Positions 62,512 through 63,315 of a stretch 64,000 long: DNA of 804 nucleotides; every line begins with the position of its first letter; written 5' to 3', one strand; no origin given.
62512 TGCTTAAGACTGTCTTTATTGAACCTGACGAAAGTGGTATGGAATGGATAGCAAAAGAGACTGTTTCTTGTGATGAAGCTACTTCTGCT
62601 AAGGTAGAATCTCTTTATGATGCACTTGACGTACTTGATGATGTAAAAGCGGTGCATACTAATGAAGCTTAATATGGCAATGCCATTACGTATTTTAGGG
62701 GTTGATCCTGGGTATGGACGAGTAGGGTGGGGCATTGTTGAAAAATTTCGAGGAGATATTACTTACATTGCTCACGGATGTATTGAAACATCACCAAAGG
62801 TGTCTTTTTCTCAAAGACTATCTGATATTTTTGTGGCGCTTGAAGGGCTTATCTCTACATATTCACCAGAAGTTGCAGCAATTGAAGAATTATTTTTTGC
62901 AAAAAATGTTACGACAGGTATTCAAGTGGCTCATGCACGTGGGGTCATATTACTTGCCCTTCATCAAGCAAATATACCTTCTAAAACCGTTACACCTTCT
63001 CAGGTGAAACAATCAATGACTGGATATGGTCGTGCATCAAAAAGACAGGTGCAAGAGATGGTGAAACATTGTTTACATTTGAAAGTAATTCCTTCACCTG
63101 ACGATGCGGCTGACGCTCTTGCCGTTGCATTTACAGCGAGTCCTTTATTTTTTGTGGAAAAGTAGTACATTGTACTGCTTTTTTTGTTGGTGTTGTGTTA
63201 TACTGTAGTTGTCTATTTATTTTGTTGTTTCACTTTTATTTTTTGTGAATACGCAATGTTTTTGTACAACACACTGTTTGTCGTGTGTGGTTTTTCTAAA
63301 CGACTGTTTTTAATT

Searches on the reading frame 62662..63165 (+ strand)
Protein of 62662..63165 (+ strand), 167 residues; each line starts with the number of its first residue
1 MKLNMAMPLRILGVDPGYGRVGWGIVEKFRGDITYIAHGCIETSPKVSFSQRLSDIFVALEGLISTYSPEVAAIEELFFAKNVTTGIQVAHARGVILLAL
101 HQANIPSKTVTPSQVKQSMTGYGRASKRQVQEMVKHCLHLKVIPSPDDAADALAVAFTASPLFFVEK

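Call 40: find_encoding_contigs(protein=window:62662-63165:+, flank=10000, max_places=2)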
Protein window:62662-63165:+ (167 aa): 22 contigs read that carry it; 2 places shown.
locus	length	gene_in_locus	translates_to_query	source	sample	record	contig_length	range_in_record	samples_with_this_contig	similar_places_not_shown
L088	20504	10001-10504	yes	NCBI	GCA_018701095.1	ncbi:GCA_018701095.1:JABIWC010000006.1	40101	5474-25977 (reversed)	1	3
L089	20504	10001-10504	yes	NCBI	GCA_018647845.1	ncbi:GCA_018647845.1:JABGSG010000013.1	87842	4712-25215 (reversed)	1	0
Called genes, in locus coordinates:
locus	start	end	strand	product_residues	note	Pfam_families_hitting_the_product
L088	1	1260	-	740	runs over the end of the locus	PF13491:FtsK_4TM, PF17854:FtsK_alpha, PF01580:FtsK_SpoIIIE, PF09397:FtsK_gamma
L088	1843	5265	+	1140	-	PF04563:RNA_pol_Rpb2_1, PF04561:RNA_pol_Rpb2_2, PF04565:RNA_pol_Rpb2_3, PF10385:RNA_pol_Rpb2_45, PF00562:RNA_pol_Rpb2_6, PF04560:RNA_pol_Rpb2_7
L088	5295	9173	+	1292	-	PF04997:RNA_pol_Rpb1_1, PF00623:RNA_pol_Rpb1_2, PF04983:RNA_pol_Rpb1_3, PF05000:RNA_pol_Rpb1_4 (weak), PF04998:RNA_pol_Rpb1_5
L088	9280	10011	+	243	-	PF20772:TACO1_YebC_N, PF01709:Transcrip_reg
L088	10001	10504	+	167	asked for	PF02075:RuvC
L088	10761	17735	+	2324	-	PF13205:Big_5, PF13620:CarboxypepD_reg (weak), PF13715:CarbopepD_reg_2 (faint), PF07210:DUF1416 (faint), PF13620:CarboxypepD_reg (weak), PF02369:Big_1 (weak), PF13620:CarboxypepD_reg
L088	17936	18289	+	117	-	PF00312:Ribosomal_S15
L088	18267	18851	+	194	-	PF01936:NYN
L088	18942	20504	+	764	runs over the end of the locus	PF01138:RNase_PH, PF03725:RNase_PH_C, PF01138:RNase_PH, PF00013:KH_1, PF00575:S1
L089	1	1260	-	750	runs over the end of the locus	PF13491:FtsK_4TM, PF17854:FtsK_alpha, PF01580:FtsK_SpoIIIE, PF09397:FtsK_gamma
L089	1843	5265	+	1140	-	PF04563:RNA_pol_Rpb2_1, PF04561:RNA_pol_Rpb2_2, PF04565:RNA_pol_Rpb2_3, PF10385:RNA_pol_Rpb2_45, PF00562:RNA_pol_Rpb2_6, PF04560:RNA_pol_Rpb2_7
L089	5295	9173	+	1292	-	PF04997:RNA_pol_Rpb1_1, PF00623:RNA_pol_Rpb1_2, PF04983:RNA_pol_Rpb1_3, PF05000:RNA_pol_Rpb1_4 (weak), PF04998:RNA_pol_Rpb1_5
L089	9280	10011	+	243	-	PF20772:TACO1_YebC_N, PF01709:Transcrip_reg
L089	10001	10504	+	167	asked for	PF02075:RuvC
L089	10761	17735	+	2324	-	PF13205:Big_5, PF13620:CarboxypepD_reg (weak), PF13715:CarbopepD_reg_2 (faint), PF07210:DUF1416 (faint), PF13620:CarboxypepD_reg (weak), PF02369:Big_1 (weak), PF13620:CarboxypepD_reg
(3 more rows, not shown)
